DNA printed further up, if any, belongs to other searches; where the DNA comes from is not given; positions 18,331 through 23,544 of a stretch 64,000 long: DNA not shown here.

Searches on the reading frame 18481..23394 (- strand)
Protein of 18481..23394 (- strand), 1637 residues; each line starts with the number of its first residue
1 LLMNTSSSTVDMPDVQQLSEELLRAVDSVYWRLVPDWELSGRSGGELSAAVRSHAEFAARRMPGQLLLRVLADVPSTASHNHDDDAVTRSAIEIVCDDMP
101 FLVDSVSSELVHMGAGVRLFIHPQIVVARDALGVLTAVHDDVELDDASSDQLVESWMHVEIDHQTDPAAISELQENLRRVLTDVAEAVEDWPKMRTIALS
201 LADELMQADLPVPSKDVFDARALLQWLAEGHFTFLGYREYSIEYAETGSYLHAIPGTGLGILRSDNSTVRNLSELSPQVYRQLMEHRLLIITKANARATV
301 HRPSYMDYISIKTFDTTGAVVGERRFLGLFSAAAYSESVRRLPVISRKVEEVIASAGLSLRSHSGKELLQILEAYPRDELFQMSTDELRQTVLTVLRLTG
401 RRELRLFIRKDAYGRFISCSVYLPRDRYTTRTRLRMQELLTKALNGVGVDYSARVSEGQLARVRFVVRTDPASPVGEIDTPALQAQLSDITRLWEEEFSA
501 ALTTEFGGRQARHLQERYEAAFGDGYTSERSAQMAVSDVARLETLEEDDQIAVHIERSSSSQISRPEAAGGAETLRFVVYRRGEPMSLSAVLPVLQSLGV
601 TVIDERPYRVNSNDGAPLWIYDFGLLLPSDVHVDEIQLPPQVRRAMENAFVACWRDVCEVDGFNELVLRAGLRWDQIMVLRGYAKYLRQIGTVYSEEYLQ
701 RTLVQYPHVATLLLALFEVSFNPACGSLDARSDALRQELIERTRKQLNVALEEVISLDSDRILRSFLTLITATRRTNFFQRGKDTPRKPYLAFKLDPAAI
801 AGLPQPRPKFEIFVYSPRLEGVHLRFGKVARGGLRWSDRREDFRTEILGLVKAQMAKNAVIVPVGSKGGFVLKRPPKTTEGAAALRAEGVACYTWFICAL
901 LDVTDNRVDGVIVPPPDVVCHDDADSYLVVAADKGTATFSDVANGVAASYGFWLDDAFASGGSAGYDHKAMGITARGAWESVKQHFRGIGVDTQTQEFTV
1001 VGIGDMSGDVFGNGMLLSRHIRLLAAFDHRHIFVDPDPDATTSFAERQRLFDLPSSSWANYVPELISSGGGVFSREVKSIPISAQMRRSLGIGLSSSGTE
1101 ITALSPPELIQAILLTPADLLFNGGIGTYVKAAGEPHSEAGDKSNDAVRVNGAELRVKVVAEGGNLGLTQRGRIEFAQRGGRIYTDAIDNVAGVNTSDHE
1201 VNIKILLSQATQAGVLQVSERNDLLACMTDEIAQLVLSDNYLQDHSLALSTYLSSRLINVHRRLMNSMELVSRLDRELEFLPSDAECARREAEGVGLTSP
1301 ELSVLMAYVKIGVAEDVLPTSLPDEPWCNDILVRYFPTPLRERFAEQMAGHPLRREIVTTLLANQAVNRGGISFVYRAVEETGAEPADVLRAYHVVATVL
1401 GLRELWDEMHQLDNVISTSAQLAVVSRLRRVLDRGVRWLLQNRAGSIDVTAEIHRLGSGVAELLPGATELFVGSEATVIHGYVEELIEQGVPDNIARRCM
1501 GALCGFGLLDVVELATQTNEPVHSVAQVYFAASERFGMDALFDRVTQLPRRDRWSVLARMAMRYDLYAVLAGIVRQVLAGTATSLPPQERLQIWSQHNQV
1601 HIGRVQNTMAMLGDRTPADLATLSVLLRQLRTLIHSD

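Call 50: search_protein_families(library=pfam, proteins=[window:18481-23394:-], max_evalue=0.00001)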
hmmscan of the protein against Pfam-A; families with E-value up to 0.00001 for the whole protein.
window:18481-23394:- (1637 aa): 8 families
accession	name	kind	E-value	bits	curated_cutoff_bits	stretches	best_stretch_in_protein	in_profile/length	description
PF05088.18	Bac_GDH_CD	-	4.1e-251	834.2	22.8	1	747-1249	2-496/497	Bacterial NAD-glutamate dehydrogenase, catalytic domain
PF21074.2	GDH_C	-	1e-110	370.5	26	1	1295-1631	2-338/339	Glutamate dehydrogenase, C-terminal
PF21075.3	GDH_ACT1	-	6.1e-32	110.8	23.7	1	30-177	5-144/144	Glutamate dehydrogenase, ACT1 domain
PF21076.3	GDH_ACT2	-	8.1e-32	110.1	22.8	1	405-495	1-90/90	Glutamate dehydrogenase, ACT2 domain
PF21078.2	GDH_HM3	-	2.1e-27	95.5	24.6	1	659-723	2-66/66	Glutamate dehydrogenase, helical motif 3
PF21073.2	GDH_HM1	-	1.9e-23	82.6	21.2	1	343-401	2-60/60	Glutamate dehydrogenase, helical motif 1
PF21077.3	GDH_ACT3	-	3.6e-22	78.3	22.2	1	565-634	8-76/80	Glutamate dehydrogenase, ACT3 domain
PF21079.2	GDH_HM2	-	5e-10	39.6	21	1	501-545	1-45/45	Glutamate dehydrogenase, helical motif 2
